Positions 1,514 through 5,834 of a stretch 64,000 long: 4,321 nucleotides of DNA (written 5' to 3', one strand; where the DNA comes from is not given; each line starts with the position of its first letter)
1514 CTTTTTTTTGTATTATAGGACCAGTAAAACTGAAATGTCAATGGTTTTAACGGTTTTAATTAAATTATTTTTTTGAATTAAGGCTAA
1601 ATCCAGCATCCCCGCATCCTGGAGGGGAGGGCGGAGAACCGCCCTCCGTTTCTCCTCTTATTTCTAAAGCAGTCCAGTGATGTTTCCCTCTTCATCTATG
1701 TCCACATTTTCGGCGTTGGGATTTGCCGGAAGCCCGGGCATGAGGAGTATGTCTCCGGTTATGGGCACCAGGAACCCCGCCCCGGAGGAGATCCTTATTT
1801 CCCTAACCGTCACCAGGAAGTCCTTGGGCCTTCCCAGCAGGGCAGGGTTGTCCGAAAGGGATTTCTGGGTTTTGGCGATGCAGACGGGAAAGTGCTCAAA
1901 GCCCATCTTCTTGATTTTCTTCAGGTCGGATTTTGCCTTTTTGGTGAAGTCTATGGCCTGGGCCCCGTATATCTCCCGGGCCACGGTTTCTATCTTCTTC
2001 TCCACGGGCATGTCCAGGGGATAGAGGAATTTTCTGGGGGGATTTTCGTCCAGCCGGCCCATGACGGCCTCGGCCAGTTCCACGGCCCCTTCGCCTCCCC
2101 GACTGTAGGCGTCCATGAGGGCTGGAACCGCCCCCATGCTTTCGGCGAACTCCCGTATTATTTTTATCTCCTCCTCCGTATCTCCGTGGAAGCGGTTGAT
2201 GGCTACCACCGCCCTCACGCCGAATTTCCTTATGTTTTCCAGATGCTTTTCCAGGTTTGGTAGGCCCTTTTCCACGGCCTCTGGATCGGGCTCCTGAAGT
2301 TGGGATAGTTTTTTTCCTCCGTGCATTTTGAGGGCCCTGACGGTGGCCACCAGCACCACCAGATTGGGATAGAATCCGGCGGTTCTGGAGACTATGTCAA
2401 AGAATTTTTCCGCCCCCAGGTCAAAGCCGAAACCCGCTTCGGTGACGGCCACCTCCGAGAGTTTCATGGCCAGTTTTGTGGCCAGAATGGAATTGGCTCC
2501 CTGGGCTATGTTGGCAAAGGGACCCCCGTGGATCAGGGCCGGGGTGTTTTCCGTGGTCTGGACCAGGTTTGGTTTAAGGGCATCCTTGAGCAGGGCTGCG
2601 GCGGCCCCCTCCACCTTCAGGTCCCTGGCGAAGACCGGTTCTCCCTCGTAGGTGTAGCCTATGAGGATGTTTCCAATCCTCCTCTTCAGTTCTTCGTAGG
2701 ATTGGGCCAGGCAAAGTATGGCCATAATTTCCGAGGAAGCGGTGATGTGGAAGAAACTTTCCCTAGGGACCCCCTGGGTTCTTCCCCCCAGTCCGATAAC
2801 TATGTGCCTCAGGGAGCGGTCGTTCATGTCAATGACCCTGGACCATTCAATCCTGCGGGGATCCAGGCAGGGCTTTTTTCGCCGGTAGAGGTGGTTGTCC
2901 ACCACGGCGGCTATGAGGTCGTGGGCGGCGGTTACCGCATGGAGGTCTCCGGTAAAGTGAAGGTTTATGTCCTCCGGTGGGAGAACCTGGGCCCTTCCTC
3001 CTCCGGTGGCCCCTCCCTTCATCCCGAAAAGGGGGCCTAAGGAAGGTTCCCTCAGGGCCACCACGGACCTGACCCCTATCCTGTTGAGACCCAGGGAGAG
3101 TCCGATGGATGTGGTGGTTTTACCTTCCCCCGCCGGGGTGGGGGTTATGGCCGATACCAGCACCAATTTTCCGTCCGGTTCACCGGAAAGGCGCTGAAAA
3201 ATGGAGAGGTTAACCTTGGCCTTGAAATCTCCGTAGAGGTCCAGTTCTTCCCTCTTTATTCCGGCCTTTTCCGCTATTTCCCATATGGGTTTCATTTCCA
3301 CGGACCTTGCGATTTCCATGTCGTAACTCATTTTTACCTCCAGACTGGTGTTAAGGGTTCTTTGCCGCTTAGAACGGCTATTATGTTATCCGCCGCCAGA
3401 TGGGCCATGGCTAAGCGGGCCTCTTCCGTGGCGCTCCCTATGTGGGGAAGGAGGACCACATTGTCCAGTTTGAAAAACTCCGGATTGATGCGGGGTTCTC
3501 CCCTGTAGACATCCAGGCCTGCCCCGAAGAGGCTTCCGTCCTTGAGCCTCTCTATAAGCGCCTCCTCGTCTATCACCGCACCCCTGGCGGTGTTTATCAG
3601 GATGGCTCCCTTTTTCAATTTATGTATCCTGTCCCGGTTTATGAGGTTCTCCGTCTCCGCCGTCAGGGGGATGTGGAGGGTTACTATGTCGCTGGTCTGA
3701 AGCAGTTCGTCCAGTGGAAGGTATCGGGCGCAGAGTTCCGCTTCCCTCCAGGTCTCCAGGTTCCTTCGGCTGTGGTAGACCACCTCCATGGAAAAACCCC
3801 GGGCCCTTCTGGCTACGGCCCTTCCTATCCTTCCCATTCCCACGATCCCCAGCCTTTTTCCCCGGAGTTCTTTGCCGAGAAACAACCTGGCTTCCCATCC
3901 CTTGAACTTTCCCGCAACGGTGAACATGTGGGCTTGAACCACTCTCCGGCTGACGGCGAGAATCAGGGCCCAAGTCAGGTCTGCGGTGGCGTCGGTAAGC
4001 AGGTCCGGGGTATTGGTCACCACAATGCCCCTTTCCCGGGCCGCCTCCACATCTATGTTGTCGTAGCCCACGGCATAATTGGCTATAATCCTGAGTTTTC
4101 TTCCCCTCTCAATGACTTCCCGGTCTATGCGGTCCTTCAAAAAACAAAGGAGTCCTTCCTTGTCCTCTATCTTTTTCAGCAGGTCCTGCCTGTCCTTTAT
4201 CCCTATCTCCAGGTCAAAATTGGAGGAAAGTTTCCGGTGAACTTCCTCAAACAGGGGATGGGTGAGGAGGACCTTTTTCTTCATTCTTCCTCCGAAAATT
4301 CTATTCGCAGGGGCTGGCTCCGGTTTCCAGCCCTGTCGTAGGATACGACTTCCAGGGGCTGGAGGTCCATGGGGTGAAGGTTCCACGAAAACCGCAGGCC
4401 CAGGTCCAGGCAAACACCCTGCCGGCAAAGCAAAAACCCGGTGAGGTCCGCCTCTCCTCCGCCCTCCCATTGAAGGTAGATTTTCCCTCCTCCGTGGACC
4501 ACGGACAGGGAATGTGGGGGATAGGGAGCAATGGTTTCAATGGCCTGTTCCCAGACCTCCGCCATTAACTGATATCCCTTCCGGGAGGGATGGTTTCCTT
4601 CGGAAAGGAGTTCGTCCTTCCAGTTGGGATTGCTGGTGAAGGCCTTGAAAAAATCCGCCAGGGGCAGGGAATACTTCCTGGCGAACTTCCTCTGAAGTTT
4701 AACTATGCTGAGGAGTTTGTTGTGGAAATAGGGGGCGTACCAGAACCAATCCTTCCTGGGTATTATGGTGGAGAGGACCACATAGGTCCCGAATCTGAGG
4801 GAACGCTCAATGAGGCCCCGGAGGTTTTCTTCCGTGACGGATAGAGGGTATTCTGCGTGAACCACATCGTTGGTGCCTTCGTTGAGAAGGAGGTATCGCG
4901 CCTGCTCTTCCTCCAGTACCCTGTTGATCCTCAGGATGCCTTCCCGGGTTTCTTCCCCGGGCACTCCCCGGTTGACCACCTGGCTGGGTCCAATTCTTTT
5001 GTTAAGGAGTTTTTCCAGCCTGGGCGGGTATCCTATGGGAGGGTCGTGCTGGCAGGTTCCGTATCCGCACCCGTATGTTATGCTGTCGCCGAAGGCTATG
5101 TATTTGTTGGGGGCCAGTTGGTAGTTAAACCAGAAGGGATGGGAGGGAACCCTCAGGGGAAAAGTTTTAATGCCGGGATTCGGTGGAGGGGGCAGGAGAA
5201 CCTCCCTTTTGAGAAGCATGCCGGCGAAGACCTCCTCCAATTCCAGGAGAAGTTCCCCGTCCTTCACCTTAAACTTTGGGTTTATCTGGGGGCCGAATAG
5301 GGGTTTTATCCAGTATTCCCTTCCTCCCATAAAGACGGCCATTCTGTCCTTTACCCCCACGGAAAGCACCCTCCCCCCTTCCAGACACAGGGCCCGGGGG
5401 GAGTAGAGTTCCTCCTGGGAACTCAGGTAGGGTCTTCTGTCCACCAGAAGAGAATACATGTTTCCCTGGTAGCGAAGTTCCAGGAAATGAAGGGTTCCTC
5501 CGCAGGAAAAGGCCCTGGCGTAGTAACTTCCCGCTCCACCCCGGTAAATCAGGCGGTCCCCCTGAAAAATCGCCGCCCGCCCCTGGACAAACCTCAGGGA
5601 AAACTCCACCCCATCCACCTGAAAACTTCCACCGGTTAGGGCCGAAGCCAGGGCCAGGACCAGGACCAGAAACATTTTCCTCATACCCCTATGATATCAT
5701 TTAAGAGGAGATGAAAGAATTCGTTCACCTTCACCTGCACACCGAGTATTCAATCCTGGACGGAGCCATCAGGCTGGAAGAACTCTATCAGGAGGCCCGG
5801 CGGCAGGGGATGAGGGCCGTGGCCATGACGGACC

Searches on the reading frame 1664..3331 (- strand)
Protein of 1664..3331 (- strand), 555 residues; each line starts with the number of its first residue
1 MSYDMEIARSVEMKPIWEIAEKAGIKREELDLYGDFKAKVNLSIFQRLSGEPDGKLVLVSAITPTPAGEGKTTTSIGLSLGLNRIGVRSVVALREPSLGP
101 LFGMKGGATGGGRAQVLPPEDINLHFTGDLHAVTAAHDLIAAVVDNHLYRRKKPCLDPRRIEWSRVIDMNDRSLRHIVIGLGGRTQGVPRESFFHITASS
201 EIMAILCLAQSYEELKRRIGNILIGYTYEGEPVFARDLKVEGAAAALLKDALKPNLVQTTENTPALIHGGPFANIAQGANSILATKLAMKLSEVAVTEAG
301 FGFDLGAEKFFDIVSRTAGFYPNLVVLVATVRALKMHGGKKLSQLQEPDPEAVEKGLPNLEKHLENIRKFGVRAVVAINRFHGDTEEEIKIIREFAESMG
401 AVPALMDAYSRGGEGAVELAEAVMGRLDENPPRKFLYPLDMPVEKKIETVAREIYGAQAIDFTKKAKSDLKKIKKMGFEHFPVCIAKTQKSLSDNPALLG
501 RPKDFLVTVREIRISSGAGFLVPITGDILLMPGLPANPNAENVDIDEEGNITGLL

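Call 9: search_protein_families(library=ncbifam, proteins=[window:1664-3331:-])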
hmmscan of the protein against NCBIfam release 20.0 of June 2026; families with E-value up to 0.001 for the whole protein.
window:1664-3331:- (555 aa): 3 families
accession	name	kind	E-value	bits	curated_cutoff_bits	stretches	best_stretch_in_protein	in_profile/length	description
NF010030.0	PRK13505.1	equivalog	1e-252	839.5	652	1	2-554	3-556/557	formate--tetrahydrofolate ligase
NF010031.0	PRK13506.1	equivalog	1.4e-195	651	800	1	1-554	1-577/578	formate--tetrahydrofolate ligase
NF010032.0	PRK13507.1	equivalog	1.3e-171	571.7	938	1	4-554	10-586/587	formate--tetrahydrofolate ligase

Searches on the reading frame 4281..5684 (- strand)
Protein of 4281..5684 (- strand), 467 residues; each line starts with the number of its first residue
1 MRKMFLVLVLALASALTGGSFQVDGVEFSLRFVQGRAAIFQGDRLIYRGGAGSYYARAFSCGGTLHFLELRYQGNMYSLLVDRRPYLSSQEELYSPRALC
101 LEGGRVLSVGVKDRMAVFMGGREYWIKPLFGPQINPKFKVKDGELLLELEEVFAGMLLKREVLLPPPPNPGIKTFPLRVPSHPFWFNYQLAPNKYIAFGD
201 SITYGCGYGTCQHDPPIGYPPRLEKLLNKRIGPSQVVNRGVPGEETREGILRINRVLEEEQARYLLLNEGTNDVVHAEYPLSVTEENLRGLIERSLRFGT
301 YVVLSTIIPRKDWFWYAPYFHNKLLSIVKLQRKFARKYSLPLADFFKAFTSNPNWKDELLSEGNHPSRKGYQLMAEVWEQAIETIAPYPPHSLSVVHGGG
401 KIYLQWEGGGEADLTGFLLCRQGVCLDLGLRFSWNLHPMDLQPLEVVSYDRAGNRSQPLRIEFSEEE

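Call 9: search_protein_families(library=ncbifam, proteins=[window:4281-5684:-])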
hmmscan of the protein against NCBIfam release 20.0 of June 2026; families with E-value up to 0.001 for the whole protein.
window:4281-5684:- (467 aa): 1 family
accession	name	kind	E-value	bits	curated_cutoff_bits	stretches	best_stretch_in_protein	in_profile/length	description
NF007819.1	PRK10528.1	equivalog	1.7e-08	34.4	270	1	196-380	32-202/210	multifunctional acyl-CoA thioesterase I/protease I/lysophospholipase L1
